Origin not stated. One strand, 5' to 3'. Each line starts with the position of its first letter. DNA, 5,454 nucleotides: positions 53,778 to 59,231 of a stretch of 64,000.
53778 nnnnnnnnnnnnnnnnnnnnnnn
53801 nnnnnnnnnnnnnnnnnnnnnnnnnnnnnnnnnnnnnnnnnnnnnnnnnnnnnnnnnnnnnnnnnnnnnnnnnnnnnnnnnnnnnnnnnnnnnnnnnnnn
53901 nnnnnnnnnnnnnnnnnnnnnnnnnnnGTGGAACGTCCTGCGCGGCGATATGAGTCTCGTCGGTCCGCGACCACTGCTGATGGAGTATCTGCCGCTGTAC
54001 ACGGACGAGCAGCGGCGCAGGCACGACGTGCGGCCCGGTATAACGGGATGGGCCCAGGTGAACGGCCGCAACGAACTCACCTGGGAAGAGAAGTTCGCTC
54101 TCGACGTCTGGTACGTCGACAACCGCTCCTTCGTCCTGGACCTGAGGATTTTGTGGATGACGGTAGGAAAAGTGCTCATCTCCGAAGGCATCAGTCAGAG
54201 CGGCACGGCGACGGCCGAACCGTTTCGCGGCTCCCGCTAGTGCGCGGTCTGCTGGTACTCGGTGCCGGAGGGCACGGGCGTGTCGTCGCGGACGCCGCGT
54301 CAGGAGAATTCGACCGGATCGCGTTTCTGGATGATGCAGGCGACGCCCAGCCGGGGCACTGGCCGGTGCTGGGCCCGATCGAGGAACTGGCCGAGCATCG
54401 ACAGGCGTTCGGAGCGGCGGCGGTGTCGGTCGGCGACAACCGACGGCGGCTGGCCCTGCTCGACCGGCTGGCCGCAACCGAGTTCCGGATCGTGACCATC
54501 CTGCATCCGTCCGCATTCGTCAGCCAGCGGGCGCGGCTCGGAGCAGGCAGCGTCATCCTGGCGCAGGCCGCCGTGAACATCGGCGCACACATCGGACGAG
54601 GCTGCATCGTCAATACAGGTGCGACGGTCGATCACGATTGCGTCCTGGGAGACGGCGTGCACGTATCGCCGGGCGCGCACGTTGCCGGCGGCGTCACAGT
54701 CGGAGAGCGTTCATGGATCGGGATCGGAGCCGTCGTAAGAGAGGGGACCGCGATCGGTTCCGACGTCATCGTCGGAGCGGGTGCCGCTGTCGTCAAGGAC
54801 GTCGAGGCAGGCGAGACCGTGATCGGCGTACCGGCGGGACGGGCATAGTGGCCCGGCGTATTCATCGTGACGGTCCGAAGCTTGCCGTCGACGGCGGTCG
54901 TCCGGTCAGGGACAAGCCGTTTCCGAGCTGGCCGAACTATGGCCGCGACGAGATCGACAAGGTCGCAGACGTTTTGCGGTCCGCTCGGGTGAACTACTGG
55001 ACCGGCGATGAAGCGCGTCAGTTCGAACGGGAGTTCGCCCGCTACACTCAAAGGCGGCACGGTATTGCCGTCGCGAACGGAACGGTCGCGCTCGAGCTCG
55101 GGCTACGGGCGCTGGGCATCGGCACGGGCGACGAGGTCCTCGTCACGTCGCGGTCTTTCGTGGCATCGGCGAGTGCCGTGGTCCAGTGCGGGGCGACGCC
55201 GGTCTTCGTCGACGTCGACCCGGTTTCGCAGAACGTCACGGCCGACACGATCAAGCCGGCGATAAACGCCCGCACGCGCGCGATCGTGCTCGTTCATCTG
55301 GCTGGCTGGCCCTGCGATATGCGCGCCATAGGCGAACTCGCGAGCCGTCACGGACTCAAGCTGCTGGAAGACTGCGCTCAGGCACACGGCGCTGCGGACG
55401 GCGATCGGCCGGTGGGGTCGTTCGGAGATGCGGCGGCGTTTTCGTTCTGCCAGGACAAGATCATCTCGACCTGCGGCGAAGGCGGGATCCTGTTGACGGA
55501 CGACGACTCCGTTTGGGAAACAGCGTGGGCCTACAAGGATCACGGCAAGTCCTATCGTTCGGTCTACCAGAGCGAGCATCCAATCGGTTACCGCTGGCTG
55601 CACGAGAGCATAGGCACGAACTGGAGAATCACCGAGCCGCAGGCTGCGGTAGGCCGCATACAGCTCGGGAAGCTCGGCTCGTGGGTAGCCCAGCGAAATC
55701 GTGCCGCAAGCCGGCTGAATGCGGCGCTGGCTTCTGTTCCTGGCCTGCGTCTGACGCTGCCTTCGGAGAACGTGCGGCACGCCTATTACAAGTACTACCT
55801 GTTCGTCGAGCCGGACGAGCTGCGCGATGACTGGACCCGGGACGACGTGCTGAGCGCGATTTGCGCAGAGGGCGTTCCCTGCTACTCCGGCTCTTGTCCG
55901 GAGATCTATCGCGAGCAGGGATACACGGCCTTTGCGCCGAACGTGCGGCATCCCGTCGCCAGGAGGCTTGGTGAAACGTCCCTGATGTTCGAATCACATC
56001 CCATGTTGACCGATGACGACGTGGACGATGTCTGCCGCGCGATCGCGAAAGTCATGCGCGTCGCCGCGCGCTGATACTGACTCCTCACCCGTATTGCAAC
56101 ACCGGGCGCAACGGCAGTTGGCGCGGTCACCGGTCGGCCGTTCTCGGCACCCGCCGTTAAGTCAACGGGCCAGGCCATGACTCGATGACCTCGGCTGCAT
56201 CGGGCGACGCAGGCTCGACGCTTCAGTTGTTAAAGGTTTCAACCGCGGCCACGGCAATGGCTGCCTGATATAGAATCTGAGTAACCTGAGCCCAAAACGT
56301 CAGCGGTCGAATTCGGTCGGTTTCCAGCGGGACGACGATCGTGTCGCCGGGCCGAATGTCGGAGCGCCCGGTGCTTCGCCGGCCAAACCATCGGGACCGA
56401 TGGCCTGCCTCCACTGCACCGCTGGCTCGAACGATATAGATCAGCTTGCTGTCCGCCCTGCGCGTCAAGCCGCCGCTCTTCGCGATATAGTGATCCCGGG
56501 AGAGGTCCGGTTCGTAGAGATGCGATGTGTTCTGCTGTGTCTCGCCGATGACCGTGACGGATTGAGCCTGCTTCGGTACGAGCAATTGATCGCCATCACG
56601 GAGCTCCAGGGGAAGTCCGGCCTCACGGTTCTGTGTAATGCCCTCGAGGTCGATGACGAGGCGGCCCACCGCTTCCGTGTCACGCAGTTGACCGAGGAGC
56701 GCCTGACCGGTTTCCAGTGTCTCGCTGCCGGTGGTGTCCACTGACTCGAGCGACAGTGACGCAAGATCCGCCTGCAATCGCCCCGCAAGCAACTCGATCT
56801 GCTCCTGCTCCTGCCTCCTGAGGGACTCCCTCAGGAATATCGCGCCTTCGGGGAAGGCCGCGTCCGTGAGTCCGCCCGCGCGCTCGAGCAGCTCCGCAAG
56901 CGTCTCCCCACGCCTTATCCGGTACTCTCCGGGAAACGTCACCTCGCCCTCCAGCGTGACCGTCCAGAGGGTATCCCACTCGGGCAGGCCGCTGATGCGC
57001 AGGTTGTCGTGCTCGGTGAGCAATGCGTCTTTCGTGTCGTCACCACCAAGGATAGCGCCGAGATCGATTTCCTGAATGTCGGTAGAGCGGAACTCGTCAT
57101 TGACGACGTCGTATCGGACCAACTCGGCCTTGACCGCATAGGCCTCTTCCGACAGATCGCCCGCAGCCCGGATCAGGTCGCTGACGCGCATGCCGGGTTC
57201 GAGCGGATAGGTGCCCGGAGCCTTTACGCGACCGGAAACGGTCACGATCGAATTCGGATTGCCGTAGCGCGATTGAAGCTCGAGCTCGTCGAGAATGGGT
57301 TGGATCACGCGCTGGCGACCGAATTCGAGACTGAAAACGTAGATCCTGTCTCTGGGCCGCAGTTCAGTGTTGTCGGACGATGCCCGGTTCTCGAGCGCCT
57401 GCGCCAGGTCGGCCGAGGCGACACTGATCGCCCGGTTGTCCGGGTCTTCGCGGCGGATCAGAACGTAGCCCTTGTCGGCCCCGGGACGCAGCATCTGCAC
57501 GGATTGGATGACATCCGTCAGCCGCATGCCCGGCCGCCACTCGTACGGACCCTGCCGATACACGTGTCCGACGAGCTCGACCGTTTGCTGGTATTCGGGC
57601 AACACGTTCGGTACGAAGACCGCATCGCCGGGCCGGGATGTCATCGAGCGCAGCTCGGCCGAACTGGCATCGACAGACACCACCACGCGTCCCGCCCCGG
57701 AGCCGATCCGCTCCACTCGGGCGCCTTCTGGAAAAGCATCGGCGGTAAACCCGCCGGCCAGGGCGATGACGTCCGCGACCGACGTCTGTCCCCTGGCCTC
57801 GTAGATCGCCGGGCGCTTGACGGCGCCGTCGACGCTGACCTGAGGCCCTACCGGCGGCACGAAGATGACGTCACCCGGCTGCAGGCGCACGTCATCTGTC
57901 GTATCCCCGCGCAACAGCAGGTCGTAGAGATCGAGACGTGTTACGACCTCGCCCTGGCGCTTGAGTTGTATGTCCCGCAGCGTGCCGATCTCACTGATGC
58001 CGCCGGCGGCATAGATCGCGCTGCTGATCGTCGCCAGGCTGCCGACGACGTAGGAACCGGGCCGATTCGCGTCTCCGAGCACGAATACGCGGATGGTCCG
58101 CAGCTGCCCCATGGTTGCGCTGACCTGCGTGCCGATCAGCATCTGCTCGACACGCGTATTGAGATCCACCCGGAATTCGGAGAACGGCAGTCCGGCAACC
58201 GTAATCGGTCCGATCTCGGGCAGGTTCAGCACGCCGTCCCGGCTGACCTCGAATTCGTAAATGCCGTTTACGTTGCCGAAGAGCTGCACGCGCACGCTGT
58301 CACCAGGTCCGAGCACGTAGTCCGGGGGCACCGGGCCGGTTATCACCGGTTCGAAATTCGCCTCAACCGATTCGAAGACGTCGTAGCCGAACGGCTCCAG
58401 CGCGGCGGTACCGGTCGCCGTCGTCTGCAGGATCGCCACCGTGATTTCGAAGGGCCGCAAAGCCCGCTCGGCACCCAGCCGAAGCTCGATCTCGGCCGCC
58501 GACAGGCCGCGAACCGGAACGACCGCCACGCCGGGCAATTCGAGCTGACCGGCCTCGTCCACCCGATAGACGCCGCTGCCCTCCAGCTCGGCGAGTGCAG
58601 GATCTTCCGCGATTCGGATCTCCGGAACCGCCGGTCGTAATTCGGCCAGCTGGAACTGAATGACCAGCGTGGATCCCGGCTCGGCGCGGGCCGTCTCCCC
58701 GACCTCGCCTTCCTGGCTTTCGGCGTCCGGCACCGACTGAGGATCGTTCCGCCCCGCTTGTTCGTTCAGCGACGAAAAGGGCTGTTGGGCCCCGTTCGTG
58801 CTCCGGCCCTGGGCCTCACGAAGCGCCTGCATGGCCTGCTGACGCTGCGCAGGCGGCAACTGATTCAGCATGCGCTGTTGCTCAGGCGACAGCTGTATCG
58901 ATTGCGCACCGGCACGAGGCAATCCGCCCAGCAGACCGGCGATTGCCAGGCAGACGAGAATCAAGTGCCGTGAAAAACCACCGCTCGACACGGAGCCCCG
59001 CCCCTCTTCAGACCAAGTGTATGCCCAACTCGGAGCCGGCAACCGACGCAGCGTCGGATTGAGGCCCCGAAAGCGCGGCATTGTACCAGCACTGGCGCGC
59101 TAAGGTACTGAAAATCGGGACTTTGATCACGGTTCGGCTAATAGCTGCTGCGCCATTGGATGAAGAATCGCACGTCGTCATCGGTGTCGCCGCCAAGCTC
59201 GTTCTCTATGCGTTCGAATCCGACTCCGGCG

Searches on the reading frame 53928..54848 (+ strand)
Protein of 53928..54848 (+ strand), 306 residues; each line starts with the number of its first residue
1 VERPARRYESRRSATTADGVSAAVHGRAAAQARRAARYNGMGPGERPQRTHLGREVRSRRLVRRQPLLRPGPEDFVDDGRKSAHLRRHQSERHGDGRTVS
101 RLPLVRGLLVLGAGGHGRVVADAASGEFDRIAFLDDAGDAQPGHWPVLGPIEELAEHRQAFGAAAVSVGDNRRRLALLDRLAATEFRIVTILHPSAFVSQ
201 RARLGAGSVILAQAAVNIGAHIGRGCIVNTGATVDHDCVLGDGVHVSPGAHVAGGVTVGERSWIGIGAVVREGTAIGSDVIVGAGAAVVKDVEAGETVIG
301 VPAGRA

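Call 58: search_protein_families(library=pfam, proteins=[window:53928-54848:+], max_evalue=0.001)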
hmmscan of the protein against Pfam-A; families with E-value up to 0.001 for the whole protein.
window:53928-54848:+ (306 aa): 4 families
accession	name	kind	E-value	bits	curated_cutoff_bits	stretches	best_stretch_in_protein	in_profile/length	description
PF00132.30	Hexapep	-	4.7e-14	51.8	27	2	255-288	1-34/36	Bacterial transferase hexapeptide (six repeats)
PF17836.7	PglD_N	-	1.1e-13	52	23.4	1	108-181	2-78/78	PglD N-terminal domain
PF25084.1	LbH_EIF2B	-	1.6e-05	25.3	54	1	192-287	12-104/105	EIF2B subunit epsilon LbH domain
PF14602.12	Hexapep_2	-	8.1e-05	22.7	27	1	256-288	2-32/34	Hexapeptide repeat of succinyl-transferase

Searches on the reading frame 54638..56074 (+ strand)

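Call 58: search_protein_families(library=pfam, proteins=[window:54638-56074:+], max_evalue=0.001)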
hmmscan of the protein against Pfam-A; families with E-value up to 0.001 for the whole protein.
window:54638-56074:+ (478 aa): 2 families
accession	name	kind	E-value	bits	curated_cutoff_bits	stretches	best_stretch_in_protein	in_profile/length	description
PF01041.23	DegT_DnrJ_EryC1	-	2.8e-98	329.9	19.8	1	102-469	4-359/360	DegT/DnrJ/EryC1/StrS aminotransferase family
PF01212.27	Beta_elim_lyase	-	9.6e-05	22.3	27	1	125-370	33-271/288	Beta-eliminating lyase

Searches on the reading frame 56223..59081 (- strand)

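Call 51: search_protein_families(library=pfam, proteins=[window:56223-59081:-], max_evalue=0.0001)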
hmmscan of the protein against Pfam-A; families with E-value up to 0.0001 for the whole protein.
window:56223-59081:- (952 aa): 3 families
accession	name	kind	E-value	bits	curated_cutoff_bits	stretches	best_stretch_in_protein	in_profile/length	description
PF10531.15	SLBB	-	2.6e-45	152.5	27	4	415-461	2-47/55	SLBB domain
PF22461.2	SLBB_2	-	8.4e-35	119.2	27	1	331-408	2-79/79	SLBB domain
PF02563.21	Poly_export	-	1.2e-22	80.3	28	1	250-323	2-75/77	Polysaccharide biosynthesis/export protein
